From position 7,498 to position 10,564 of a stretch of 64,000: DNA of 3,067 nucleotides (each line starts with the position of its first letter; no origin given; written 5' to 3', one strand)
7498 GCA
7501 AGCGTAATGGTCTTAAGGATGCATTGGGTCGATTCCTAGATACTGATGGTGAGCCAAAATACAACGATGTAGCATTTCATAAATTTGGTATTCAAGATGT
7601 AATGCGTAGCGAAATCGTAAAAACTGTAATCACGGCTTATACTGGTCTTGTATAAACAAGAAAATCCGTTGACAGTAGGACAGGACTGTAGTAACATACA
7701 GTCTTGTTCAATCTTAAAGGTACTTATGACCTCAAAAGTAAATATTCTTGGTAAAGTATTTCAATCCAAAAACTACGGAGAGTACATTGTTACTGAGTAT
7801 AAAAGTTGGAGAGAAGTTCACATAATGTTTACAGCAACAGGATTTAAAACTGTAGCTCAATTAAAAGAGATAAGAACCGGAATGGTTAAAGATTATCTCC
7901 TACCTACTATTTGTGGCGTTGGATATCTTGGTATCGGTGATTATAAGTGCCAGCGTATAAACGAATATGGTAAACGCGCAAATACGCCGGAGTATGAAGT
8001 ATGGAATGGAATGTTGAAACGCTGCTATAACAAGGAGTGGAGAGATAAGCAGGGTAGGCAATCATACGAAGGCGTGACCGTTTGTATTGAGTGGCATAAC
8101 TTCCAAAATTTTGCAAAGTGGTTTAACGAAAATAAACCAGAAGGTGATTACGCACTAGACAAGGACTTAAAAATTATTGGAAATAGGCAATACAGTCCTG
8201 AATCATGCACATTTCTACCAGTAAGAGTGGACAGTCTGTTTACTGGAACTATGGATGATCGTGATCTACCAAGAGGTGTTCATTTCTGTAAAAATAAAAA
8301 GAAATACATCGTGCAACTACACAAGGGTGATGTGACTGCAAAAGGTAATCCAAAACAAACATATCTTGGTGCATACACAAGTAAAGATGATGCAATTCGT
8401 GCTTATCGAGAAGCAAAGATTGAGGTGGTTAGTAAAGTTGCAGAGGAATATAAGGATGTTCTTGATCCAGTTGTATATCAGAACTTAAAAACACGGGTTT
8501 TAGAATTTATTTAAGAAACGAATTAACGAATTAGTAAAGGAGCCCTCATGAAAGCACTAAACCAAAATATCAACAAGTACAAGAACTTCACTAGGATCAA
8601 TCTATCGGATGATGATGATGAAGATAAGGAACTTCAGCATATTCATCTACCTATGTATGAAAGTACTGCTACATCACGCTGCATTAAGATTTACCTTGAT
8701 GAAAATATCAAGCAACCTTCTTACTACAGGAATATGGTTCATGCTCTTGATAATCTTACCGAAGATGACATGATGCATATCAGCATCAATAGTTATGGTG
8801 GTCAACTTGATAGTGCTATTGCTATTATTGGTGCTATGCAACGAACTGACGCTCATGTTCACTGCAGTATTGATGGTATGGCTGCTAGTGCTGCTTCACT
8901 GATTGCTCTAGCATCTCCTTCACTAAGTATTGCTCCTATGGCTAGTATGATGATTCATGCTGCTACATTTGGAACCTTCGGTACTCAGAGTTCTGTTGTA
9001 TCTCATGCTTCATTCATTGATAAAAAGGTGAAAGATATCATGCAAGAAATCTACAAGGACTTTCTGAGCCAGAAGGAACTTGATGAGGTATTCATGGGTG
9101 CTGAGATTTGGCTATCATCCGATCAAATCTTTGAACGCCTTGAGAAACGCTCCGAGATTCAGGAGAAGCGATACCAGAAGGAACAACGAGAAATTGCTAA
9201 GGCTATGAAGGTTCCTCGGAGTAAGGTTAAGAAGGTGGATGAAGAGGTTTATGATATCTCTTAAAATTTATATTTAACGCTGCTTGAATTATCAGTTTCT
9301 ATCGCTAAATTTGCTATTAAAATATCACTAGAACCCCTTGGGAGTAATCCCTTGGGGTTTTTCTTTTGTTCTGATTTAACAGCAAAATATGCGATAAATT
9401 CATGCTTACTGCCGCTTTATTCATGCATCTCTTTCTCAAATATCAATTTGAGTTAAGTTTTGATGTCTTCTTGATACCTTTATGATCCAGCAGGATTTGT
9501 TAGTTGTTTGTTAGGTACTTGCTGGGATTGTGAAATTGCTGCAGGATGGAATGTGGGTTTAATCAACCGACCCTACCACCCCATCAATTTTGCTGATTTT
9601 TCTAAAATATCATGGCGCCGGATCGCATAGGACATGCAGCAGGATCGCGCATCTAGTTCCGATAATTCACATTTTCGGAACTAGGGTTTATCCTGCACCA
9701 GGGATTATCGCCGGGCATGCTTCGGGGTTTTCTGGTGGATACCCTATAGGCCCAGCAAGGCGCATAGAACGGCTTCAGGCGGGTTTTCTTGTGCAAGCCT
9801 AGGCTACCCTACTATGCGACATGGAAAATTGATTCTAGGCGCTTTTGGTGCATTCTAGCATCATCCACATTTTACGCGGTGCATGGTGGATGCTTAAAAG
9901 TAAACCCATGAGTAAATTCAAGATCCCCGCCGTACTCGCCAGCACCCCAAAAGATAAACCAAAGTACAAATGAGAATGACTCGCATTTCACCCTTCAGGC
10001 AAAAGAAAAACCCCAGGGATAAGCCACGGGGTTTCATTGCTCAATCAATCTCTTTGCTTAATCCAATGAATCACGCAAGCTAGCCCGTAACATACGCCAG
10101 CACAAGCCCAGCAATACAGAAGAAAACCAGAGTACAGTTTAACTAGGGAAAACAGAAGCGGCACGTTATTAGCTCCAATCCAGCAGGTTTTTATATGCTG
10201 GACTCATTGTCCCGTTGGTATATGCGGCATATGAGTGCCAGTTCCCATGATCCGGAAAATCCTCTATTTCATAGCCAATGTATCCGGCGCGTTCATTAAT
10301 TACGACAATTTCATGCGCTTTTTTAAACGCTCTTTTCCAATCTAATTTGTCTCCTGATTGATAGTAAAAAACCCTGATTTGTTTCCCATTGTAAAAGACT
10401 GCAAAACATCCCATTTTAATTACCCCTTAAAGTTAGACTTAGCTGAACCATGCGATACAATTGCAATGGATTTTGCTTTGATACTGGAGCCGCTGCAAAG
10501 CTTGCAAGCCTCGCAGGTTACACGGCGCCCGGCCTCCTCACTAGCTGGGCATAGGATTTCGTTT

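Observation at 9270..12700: GC-rich convergent island: candidate anti-defence cassette array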

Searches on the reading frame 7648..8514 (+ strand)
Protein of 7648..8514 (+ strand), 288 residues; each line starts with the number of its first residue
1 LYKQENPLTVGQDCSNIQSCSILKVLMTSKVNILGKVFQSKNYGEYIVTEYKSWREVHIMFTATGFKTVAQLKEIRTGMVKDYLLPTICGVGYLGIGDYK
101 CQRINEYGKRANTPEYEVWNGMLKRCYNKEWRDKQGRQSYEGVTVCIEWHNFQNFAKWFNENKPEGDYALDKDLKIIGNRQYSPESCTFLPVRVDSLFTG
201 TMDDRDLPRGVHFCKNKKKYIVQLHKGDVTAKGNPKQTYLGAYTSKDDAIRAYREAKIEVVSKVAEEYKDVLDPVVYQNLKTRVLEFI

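Call 6: search_protein_families(library=pfam, proteins=[window:7648-8514:+], max_evalue=0.1)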
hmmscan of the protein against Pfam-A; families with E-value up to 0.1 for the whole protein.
window:7648-8514:+ (288 aa): 1 family
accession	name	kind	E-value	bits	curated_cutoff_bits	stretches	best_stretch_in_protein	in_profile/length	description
PF00847.26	AP2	-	0.013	16.3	33.3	1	208-260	3-51/54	AP2 domain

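Call 7: search_protein_families(library=phrogs, proteins=[window:7648-8514:+], max_evalue=0.01)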
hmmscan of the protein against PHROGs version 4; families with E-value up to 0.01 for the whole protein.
window:7648-8514:+ (288 aa): 7 families
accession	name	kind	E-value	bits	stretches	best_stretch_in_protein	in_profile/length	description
phrog_953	-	DNA, RNA and nucleotide metabolism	2.2e-62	212.7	1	56-284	168-385/420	HNH endonuclease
phrog_2081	-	DNA, RNA and nucleotide metabolism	5.4e-42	145.4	1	29-191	23-187/433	HNH endonuclease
phrog_374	-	DNA, RNA and nucleotide metabolism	5.1e-36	125.6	1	84-282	267-430/617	HNH endonuclease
phrog_30929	-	unknown function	4.1e-16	59.9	1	113-268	36-187/413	-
phrog_3377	-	DNA, RNA and nucleotide metabolism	5e-13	50.3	1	109-189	8-84/196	HNH endonuclease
phrog_8790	-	DNA, RNA and nucleotide metabolism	6.4e-09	37.1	1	110-188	20-92/241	restriction endonuclease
phrog_99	-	DNA, RNA and nucleotide metabolism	0.00013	22.7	1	209-260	216-259/383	HNH endonuclease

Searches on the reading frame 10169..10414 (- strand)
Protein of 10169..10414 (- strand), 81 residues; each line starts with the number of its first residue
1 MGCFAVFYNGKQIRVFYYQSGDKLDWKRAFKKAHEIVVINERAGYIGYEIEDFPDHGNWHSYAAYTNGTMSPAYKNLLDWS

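Call 6: search_protein_families(library=pfam, proteins=[window:10169-10414:-], max_evalue=0.1)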
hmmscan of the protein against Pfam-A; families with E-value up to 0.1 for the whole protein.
window:10169-10414:- (81 aa): 0 families

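Call 7: search_protein_families(library=phrogs, proteins=[window:10169-10414:-], max_evalue=0.01)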
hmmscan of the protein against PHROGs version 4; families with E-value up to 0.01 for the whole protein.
window:10169-10414:- (81 aa): 0 families

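Call 40: search_protein_families(library=ncbifam, proteins=[window:10169-10414:-], max_evalue=0.1)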
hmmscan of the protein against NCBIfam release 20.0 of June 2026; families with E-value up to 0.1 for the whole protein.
window:10169-10414:- (81 aa): 0 families

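Call 41: search_protein_families(library=padloc, proteins=[window:10169-10414:-], max_evalue=0.1)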
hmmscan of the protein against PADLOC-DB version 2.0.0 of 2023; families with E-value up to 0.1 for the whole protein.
window:10169-10414:- (81 aa): 0 families

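Call 67: search_dna_similar(query=window:10169-10414:-, collection=phages, mode=protein, max_rows=15, max_evalue=0.01)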
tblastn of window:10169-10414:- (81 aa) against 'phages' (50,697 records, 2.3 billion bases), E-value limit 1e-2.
No match.

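Call 96: find_homologous_proteins(query=window:10169-10414:-, max_evalue=0.001)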
Query window:10169-10414:- (81 aa): 1 proteins with E <= 0.001 among 1 candidates.
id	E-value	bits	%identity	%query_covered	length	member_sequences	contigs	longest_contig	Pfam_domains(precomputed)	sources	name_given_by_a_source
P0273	1.3e-51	190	100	100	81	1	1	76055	-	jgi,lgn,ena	-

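Call 104: search_solved_structures(query=window:10169-10414:-, max_evalue=1)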
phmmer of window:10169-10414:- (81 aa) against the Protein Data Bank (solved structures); distinct sequences matched with E-value up to 1: 8.
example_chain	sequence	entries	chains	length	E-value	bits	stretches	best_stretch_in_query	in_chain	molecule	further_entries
8r8o_A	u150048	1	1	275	1.7e-06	31.2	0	17-54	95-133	HalluTIM3-1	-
8r8n_A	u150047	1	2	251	0.00097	22.4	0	17-43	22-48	HalluTIM2-2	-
7a8s_A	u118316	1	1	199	0.0011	22.2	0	17-42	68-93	sTIM11_h3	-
6yqy_A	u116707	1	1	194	0.0058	19.9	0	17-40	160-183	de novo designed TIM barrel sTIM11noCys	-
7osu_A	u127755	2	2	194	0.007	19.7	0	17-40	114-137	sTIM11noCys-SB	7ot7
5bvl_A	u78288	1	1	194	0.014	18.7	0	17-40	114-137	designed TIM barrel sTIM11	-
6z2i_A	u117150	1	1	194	0.042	17.2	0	16-40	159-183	de novo designed TIM barrel DeNovoTIM6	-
7osv_A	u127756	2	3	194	0.094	16.1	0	16-40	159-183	DeNovoTIM6-SB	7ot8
